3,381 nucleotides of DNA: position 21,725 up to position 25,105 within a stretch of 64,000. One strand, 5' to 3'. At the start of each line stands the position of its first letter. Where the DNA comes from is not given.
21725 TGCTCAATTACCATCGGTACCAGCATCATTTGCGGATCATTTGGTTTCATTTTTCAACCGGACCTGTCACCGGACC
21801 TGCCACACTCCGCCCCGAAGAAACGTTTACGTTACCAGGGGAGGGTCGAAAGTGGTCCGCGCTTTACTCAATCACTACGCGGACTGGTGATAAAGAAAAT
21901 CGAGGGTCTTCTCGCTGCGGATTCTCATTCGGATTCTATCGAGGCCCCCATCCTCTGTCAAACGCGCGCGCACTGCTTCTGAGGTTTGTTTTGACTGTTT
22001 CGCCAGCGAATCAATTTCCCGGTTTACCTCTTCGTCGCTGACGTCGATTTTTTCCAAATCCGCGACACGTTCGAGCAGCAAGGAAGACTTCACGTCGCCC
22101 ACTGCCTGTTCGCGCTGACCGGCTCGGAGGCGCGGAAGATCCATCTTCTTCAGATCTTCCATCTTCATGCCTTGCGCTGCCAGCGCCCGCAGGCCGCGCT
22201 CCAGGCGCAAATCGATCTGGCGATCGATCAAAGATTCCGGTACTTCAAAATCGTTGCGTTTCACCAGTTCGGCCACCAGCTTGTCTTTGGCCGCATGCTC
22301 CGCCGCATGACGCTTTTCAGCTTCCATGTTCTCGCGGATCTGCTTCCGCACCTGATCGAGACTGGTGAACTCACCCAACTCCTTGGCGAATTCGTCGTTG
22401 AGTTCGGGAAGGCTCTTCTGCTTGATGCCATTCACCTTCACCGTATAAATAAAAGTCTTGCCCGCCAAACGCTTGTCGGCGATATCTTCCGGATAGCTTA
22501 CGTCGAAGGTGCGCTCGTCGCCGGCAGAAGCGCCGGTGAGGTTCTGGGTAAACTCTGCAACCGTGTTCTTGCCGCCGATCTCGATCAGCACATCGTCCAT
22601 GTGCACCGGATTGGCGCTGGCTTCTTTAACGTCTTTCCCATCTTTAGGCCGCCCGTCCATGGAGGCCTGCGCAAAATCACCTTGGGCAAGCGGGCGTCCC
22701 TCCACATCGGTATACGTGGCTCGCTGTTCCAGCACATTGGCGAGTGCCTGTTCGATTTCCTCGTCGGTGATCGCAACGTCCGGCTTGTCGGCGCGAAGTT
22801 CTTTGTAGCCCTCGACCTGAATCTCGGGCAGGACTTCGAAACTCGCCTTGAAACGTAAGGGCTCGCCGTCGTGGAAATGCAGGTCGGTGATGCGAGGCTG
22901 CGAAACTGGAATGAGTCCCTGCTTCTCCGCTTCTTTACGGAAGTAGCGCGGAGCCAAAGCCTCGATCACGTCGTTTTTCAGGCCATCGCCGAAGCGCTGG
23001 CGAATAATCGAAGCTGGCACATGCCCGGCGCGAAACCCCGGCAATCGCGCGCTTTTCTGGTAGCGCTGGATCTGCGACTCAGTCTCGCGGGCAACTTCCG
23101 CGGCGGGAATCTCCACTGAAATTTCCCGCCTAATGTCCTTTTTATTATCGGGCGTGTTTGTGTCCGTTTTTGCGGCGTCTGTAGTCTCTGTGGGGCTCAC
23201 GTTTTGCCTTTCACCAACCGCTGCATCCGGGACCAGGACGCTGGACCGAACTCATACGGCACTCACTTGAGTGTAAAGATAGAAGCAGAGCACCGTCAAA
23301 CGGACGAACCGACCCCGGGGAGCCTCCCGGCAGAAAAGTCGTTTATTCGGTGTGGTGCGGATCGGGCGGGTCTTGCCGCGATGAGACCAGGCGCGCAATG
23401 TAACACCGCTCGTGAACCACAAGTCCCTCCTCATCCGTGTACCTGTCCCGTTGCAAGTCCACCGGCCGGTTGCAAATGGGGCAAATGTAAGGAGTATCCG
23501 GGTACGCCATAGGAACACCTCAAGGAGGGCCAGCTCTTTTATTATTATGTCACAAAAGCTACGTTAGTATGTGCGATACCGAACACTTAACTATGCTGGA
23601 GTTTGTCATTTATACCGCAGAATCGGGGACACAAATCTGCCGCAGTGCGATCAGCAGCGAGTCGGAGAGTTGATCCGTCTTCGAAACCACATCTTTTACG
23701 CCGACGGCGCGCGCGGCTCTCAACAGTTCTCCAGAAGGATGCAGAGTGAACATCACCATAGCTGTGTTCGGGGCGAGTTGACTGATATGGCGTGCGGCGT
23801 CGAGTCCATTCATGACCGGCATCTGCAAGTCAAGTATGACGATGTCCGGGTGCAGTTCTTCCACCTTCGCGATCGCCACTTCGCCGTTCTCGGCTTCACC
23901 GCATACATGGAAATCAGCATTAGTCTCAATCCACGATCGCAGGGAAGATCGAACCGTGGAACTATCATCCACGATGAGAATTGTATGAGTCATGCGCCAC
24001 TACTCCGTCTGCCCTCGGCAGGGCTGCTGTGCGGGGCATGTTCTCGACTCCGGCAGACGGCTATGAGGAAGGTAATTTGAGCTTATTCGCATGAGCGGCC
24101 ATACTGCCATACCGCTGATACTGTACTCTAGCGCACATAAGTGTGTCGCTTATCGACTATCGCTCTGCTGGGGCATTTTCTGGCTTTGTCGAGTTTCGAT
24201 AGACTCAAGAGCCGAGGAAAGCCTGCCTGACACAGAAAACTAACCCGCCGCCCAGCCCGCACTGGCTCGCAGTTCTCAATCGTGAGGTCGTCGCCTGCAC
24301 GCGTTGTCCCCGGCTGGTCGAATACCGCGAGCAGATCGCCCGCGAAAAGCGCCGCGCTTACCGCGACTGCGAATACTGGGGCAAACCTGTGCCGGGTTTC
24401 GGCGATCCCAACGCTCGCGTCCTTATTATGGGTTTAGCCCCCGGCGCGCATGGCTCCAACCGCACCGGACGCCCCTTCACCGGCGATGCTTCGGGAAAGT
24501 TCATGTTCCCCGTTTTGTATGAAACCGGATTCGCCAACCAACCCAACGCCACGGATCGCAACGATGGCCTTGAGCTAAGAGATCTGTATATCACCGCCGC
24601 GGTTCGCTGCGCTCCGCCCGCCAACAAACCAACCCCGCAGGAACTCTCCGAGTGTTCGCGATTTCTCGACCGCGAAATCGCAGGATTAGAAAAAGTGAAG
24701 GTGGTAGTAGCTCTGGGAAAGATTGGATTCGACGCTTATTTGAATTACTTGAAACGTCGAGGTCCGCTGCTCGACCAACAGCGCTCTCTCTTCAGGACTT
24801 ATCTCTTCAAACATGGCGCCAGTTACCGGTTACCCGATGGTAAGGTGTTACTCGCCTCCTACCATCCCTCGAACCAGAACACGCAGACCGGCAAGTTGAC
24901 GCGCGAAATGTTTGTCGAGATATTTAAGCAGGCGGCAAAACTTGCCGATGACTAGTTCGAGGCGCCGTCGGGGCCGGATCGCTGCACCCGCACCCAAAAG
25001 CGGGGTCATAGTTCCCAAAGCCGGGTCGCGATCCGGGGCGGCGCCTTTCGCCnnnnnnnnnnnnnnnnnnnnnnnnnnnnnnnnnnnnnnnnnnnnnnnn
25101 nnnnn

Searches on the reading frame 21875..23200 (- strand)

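Call 66: search_protein_families(library=pfam, proteins=[window:21875-23200:-], max_evalue=0.00001)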
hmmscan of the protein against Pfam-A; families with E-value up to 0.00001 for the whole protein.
window:21875-23200:- (441 aa): 3 families
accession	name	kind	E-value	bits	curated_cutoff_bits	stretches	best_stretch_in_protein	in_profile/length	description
PF05697.18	Trigger_N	-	5.8e-37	127.6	22.2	1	19-155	7-143/144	Bacterial trigger factor protein (TF)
PF05698.19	Trigger_C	-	1e-31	110.6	22.7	1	280-436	1-160/162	Bacterial trigger factor protein (TF) C-terminus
PF09312.16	SurA_N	-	3.8e-06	27.5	30.8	0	378-430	58-111/118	SurA N-terminal domain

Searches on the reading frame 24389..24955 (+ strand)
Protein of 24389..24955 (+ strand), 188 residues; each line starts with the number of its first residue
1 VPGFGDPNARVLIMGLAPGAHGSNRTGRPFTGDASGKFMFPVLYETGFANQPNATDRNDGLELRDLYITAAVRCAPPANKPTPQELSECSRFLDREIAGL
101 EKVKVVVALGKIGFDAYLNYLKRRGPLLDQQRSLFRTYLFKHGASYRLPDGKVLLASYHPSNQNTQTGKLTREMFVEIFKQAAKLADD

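Call 66: search_protein_families(library=pfam, proteins=[window:24389-24955:+], max_evalue=0.00001)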
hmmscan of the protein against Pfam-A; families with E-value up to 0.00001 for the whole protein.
window:24389-24955:+ (188 aa): 1 family
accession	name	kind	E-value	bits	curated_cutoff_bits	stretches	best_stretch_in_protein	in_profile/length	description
PF03167.25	UDG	-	2e-33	115.9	24.3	1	2-181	1-139/141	Uracil DNA glycosylase superfamily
